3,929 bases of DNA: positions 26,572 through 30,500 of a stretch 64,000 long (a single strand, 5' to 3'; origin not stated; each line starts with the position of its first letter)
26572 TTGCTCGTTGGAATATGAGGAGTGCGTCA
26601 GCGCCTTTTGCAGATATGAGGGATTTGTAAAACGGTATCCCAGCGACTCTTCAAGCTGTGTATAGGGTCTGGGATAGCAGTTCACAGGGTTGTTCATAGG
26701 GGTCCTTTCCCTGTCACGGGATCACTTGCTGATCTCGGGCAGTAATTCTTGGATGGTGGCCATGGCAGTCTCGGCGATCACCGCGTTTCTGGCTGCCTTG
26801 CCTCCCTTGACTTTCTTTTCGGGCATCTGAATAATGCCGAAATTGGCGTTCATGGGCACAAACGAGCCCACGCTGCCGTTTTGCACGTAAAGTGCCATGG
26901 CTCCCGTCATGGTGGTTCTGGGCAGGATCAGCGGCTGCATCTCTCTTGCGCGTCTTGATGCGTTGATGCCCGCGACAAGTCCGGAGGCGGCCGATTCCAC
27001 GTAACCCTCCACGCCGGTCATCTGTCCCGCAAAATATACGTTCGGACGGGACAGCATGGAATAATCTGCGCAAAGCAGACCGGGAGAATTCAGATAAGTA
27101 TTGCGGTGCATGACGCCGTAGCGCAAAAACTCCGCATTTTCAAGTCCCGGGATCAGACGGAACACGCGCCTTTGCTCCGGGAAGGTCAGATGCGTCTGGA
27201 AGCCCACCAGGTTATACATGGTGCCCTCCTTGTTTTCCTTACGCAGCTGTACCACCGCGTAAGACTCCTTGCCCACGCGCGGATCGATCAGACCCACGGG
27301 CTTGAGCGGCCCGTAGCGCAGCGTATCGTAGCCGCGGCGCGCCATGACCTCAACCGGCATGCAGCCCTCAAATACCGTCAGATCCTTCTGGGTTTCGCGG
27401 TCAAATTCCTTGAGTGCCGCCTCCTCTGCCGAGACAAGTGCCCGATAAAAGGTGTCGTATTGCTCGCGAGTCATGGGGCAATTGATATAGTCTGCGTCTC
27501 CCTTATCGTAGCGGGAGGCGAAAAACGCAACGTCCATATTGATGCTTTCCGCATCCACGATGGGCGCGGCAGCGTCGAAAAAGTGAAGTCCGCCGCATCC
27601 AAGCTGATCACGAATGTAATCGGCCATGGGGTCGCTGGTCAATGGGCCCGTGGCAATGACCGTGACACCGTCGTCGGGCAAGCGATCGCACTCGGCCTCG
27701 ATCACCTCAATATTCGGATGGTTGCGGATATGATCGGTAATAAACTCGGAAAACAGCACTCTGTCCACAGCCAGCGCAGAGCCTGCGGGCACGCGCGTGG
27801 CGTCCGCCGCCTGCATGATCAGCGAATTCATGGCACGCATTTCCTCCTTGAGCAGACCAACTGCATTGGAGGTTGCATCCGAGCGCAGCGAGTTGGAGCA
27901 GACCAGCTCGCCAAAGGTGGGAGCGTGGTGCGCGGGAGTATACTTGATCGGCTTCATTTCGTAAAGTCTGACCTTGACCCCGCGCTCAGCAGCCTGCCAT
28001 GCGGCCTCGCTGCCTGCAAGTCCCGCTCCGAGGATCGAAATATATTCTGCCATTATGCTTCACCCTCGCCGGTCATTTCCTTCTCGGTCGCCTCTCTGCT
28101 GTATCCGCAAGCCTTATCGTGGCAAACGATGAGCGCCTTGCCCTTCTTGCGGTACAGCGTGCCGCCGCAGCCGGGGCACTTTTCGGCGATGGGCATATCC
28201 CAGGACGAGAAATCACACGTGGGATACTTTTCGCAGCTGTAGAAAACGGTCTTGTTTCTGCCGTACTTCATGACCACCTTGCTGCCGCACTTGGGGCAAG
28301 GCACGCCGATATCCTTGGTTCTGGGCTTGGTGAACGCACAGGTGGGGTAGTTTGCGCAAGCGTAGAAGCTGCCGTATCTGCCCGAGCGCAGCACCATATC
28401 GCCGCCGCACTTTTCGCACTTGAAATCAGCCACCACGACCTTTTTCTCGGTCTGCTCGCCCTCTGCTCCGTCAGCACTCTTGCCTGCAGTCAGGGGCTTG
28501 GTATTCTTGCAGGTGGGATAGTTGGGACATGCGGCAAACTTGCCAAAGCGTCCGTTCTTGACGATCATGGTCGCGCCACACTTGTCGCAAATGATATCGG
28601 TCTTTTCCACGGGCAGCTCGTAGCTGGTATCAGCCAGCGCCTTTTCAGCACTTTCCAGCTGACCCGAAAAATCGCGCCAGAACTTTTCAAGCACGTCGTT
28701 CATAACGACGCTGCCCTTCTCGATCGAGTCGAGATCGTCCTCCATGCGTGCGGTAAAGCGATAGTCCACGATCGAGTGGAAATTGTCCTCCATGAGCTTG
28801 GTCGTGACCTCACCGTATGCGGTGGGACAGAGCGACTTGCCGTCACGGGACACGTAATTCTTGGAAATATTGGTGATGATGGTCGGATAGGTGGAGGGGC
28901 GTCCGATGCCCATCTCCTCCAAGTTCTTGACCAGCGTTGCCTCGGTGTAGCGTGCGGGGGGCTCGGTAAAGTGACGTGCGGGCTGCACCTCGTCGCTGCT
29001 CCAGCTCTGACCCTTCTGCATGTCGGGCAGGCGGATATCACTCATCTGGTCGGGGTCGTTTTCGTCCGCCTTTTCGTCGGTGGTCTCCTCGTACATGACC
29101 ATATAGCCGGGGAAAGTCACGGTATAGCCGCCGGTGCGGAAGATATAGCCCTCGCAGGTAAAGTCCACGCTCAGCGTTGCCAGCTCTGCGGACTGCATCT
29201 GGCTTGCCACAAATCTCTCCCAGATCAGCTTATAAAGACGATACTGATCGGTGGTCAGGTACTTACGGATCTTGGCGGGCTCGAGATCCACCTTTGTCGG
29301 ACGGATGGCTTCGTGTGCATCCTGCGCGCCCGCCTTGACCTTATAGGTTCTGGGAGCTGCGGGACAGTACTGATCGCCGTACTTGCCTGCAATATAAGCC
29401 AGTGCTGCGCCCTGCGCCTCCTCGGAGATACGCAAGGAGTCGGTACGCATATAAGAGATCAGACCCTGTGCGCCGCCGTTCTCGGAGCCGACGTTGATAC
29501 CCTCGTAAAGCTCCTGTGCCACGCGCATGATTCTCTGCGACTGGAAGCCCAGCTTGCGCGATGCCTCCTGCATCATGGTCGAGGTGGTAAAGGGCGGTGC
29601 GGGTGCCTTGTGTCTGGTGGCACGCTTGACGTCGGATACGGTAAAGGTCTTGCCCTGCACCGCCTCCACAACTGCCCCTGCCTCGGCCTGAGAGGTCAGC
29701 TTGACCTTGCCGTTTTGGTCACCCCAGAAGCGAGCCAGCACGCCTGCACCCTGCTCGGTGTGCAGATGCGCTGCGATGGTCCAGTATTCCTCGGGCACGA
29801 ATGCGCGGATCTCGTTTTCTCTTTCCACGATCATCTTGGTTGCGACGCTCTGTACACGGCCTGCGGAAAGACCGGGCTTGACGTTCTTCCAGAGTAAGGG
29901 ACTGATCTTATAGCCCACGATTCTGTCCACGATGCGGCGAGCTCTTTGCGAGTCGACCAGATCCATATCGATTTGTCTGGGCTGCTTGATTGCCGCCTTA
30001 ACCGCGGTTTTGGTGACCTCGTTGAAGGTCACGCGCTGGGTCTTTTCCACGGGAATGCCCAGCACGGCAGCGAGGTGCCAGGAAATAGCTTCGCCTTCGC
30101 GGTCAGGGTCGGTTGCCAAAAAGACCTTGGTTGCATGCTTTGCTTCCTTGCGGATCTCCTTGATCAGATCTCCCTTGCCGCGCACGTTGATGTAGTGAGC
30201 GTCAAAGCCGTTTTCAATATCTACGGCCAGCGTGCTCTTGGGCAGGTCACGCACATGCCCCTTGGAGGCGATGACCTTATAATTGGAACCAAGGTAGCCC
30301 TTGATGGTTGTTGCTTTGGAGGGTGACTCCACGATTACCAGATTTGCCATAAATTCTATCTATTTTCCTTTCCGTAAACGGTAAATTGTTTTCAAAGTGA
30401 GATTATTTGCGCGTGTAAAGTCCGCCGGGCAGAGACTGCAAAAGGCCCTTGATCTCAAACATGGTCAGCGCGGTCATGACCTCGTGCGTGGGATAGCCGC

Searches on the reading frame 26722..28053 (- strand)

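Call 10: search_protein_families(library=pfam, proteins=[window:26722-28053:-], max_evalue=0.01)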
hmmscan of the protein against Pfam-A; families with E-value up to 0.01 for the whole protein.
window:26722-28053:- (443 aa): 4 families
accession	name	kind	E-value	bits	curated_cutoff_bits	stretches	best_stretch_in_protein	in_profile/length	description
PF01134.28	GIDA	-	8.6e-100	335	22.1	1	5-372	2-390/391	Glucose inhibited division protein A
PF13450.12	NAD_binding_8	-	2.5e-05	24.9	21.9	1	7-35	1-29/68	NAD(P)-binding Rossmann-like domain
PF01266.30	DAO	-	0.0023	18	27.9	1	7-35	4-33/353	FAD dependent oxidoreductase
PF07992.20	Pyr_redox_2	-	0.0061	16.5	26.1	0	6-36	4-31/291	Pyridine nucleotide-disulphide oxidoreductase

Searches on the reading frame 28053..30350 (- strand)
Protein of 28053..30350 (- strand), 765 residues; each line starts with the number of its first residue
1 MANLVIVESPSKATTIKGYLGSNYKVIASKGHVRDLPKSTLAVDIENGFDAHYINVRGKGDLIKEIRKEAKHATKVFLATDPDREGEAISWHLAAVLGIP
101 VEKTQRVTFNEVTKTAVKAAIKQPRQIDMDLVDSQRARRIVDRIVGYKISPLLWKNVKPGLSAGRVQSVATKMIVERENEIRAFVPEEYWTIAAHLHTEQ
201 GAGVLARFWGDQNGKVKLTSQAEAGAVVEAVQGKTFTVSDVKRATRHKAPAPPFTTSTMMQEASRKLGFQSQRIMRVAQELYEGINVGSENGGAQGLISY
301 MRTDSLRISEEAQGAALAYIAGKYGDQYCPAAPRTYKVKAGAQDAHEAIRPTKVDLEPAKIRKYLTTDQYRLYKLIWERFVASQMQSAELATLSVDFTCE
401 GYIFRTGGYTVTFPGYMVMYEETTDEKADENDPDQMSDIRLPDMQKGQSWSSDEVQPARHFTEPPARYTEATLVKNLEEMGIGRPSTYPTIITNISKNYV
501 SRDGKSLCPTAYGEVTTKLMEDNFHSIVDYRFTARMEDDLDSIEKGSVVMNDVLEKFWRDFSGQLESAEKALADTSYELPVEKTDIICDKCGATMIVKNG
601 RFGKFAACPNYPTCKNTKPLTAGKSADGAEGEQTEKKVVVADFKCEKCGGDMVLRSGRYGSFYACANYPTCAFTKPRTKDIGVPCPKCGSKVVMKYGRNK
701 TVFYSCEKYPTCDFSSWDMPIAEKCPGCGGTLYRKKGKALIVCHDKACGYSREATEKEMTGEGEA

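Call 10: search_protein_families(library=pfam, proteins=[window:28053-30350:-], max_evalue=0.01)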
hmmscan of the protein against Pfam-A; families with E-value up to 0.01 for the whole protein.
window:28053-30350:- (765 aa): 5 families
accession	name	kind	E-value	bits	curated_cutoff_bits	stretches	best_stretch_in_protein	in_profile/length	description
PF01131.25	Topoisom_bac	-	1.3e-119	400.3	35.1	1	127-554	2-410/411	DNA topoisomerase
PF01396.24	Zn_ribbon_Top1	-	5e-42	141.8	32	3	644-677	3-36/39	Topoisomerase DNA binding C4 zinc finger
PF01751.28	Toprim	-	2e-23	82.8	23.1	1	4-111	2-95/96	Toprim domain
PF25164.1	CoiA_N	-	1.5e-05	24.8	26.3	0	685-714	20-49/50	Competence protein CoiA, N-terminal domain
PF13408.12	Zn_ribbon_recom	-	0.00014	22.6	25.3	0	685-721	8-48/58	Recombinase zinc beta ribbon domain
